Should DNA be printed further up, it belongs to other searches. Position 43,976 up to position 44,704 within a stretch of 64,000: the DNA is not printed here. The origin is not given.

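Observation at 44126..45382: Four-module architecture of the hydrolase: short LXG-like head, Gly/Ser/Ala linker, unknown 120-aa middle domain, NlpC/P60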

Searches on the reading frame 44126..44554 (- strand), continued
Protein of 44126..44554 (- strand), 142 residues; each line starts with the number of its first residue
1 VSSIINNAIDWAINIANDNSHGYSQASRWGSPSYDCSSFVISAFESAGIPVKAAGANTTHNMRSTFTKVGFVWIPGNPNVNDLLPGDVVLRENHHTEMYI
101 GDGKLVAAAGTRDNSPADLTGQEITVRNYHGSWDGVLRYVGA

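Call 71: find_encoding_contigs(protein=P0164, flank=10000, max_places=3)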
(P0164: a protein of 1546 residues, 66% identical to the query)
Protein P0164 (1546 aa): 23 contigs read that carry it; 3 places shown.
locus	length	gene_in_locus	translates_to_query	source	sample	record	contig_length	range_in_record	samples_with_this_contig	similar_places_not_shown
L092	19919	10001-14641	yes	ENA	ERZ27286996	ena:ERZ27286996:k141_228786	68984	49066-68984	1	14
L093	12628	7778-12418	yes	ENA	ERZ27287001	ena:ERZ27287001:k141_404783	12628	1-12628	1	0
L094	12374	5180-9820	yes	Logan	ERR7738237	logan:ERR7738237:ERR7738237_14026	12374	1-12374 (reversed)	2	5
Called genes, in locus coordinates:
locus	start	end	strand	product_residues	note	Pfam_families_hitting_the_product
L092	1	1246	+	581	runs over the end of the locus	PF01336:tRNA_anti-codon, PF00152:tRNA-synt_2, PF02938:GAD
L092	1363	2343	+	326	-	PF00924:MS_channel_2nd (weak)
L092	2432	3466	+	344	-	-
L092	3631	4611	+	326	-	PF03118:RNA_pol_A_CTD, PF26169:HHH_XRCC3_RpoA (faint), PF03118:RNA_pol_A_CTD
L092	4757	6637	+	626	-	PF02518:HATPase_c (weak), PF13589:HATPase_c_3, PF00183:HSP90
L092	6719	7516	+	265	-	-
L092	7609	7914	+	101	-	-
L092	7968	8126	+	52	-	-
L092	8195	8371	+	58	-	PF09989:DUF2229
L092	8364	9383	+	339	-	-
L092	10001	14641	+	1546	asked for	PF00498:FHA (faint), PF01580:FtsK_SpoIIIE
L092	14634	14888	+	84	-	-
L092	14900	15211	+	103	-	-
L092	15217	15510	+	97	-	-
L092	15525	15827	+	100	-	-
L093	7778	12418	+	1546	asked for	PF00498:FHA (faint), PF01580:FtsK_SpoIIIE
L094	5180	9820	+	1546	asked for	PF00498:FHA (faint), PF01580:FtsK_SpoIIIE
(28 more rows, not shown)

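Call 76: search_protein_families(library=pfam, proteins=[L089:14619-14873:+, L089:14884-15207:+, L089:15200-15499:+, L089:15501-15803:+, L089:15886-16206:+, L089:16211-16519:+, L089:16531-17016:+, L089:6090-7667:-], max_evalue=0.1)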
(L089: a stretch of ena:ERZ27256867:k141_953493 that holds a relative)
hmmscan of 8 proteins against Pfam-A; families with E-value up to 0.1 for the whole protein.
L089:14619-14873:+ (84 aa): 0 families

L089:14884-15207:+ (107 aa): 0 families

L089:15200-15499:+ (99 aa): 3 families
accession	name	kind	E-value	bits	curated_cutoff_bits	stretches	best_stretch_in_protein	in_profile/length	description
PF18011.7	Catalase_C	-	0.0011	19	24.6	1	9-89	25-100/150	C-terminal domain found in long catalases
PF23067.1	MG280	-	0.0013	18.8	27.4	1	7-96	71-159/259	Uncharacterised protein MG280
PF06791.18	TMP_2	-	0.094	12.8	30.2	0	12-49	165-202/208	Prophage tail length tape measure protein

L089:15501-15803:+ (100 aa): 1 family
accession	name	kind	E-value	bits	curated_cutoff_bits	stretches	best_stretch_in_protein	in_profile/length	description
PF22804.1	ASA5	-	0.041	14.4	27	1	56-84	45-73/123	F1F0 ATP synthase subunit ASA5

L089:15886-16206:+ (106 aa): 2 families
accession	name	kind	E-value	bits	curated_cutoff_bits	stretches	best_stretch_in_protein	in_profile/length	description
PF17279.8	DUF5344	-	0.0038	18.1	27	1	22-92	13-87/87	Family of unknown function (DUF5344)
PF09177.16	STX6_10_61_N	-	0.0086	17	29.4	1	22-92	12-79/99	Syntaxin 6/10/61, N-terminal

L089:16211-16519:+ (102 aa): 3 families
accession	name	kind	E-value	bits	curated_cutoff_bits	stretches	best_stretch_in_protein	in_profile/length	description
PF06013.18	WXG100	-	3.2e-05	24.5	27.3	1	29-95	21-86/86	Proteins of 100 residues with WXG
PF05816.16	TelA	-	0.011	15.2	30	1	17-99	32-115/332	Toxic anion resistance protein (TelA)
PF00542.24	Ribosomal_L12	-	0.059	14.1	25.9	1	18-43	17-42/67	Ribosomal protein L7/L12 C-terminal domain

L089:16531-17016:+ (161 aa): 3 families
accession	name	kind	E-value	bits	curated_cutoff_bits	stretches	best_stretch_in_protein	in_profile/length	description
PF20117.4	DUF6507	-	0.04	14.9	25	1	60-146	18-101/120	Family of unknown function (DUF6507)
PF08988.15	T3SS_needle_E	-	0.05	14.3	22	0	101-138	2-40/67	Type III secretion system, cytoplasmic E component of needle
PF22224.1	AbpA-like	-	0.052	13.9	27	1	70-142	43-112/172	Amylase-binding protein AbpA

L089:6090-7667:- (525 aa): 1 family
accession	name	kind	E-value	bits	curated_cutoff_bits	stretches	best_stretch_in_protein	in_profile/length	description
PF13687.11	DUF4153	-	0.0043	16.7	27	1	23-354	23-350/373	Domain of unknown function (DUF4153)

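Call 90: search_protein_families(library=pfam, proteins=[L039:1453-2379:+, L039:2975-3877:+, L039:3915-4703:-, L039:6222-7262:+, L021:7099-8178:+, L021:10106-11053:+, L021:11063-11863:+, L024:5686-6783:+, L024:8808-9683:+, L028:11258-12184:+], max_evalue=0.001)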
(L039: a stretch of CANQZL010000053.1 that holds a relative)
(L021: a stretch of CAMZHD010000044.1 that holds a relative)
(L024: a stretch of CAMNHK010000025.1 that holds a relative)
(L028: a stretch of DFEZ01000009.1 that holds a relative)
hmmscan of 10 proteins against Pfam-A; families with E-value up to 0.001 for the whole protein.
L039:1453-2379:+ (308 aa): 4 families
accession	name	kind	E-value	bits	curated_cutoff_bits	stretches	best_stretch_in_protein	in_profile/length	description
PF13529.12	Peptidase_C39_2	-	3.3e-17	63.8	24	1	149-282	2-143/143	Peptidase_C39 like family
PF12385.14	Peptidase_C70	-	9.9e-05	22.7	19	1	160-286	6-128/141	Papain-like cysteine protease AvrRpt2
PF03412.21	Peptidase_C39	-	0.00017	21.8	22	1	172-286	11-110/133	Peptidase C39 family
PF06013.18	WXG100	-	0.00027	21.6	27.3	0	3-50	12-58/86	Proteins of 100 residues with WXG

L039:2975-3877:+ (300 aa): 0 families

L039:3915-4703:- (262 aa): 1 family
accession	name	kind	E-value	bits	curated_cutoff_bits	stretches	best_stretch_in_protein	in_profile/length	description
PF18013.6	Phage_lysozyme2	-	8.9e-37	126.8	28.2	1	120-254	2-137/140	Phage tail lysozyme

L039:6222-7262:+ (346 aa): 0 families

L021:7099-8178:+ (359 aa): 3 families
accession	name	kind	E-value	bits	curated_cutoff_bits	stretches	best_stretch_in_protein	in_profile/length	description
PF00326.27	Peptidase_S9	-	5.9e-09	36.2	22.6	1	233-298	49-111/213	Prolyl oligopeptidase family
PF20434.5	BD-FAE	-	1.4e-07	31.6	26.8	1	165-259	4-100/215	BD-FAE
PF00756.26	Esterase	-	2.9e-05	24.4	22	1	156-284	4-151/251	Putative esterase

L021:10106-11053:+ (315 aa): 1 family
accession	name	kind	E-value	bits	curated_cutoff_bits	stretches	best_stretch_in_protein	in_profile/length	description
PF13529.12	Peptidase_C39_2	-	2.2e-06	28.7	24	1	138-270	3-143/143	Peptidase_C39 like family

L021:11063-11863:+ (266 aa): 1 family
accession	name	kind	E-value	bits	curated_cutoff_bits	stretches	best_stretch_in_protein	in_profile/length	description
PF18013.6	Phage_lysozyme2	-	8.3e-33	114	28.2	1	121-257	2-139/140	Phage tail lysozyme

L024:5686-6783:+ (365 aa): 3 families
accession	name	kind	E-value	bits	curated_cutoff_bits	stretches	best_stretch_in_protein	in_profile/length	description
PF00756.26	Esterase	-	1e-06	29.1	22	1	241-291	99-149/251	Putative esterase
PF20434.5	BD-FAE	-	1.5e-05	25.1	26.8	1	174-269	4-101/215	BD-FAE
PF00326.27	Peptidase_S9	-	1.7e-05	24.9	22.6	1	243-301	50-108/213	Prolyl oligopeptidase family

L024:8808-9683:+ (291 aa): 1 family
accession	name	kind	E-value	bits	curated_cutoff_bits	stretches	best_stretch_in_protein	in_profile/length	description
PF13529.12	Peptidase_C39_2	-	5e-07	30.8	24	1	114-247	2-143/143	Peptidase_C39 like family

L028:11258-12184:+ (308 aa): 1 family
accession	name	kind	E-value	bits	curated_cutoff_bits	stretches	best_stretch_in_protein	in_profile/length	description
PF01832.25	Glucosaminidase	-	1.1e-13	52.3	30.2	1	157-287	9-109/123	Mannosyl-glycoprotein endo-beta-N-acetylglucosaminidase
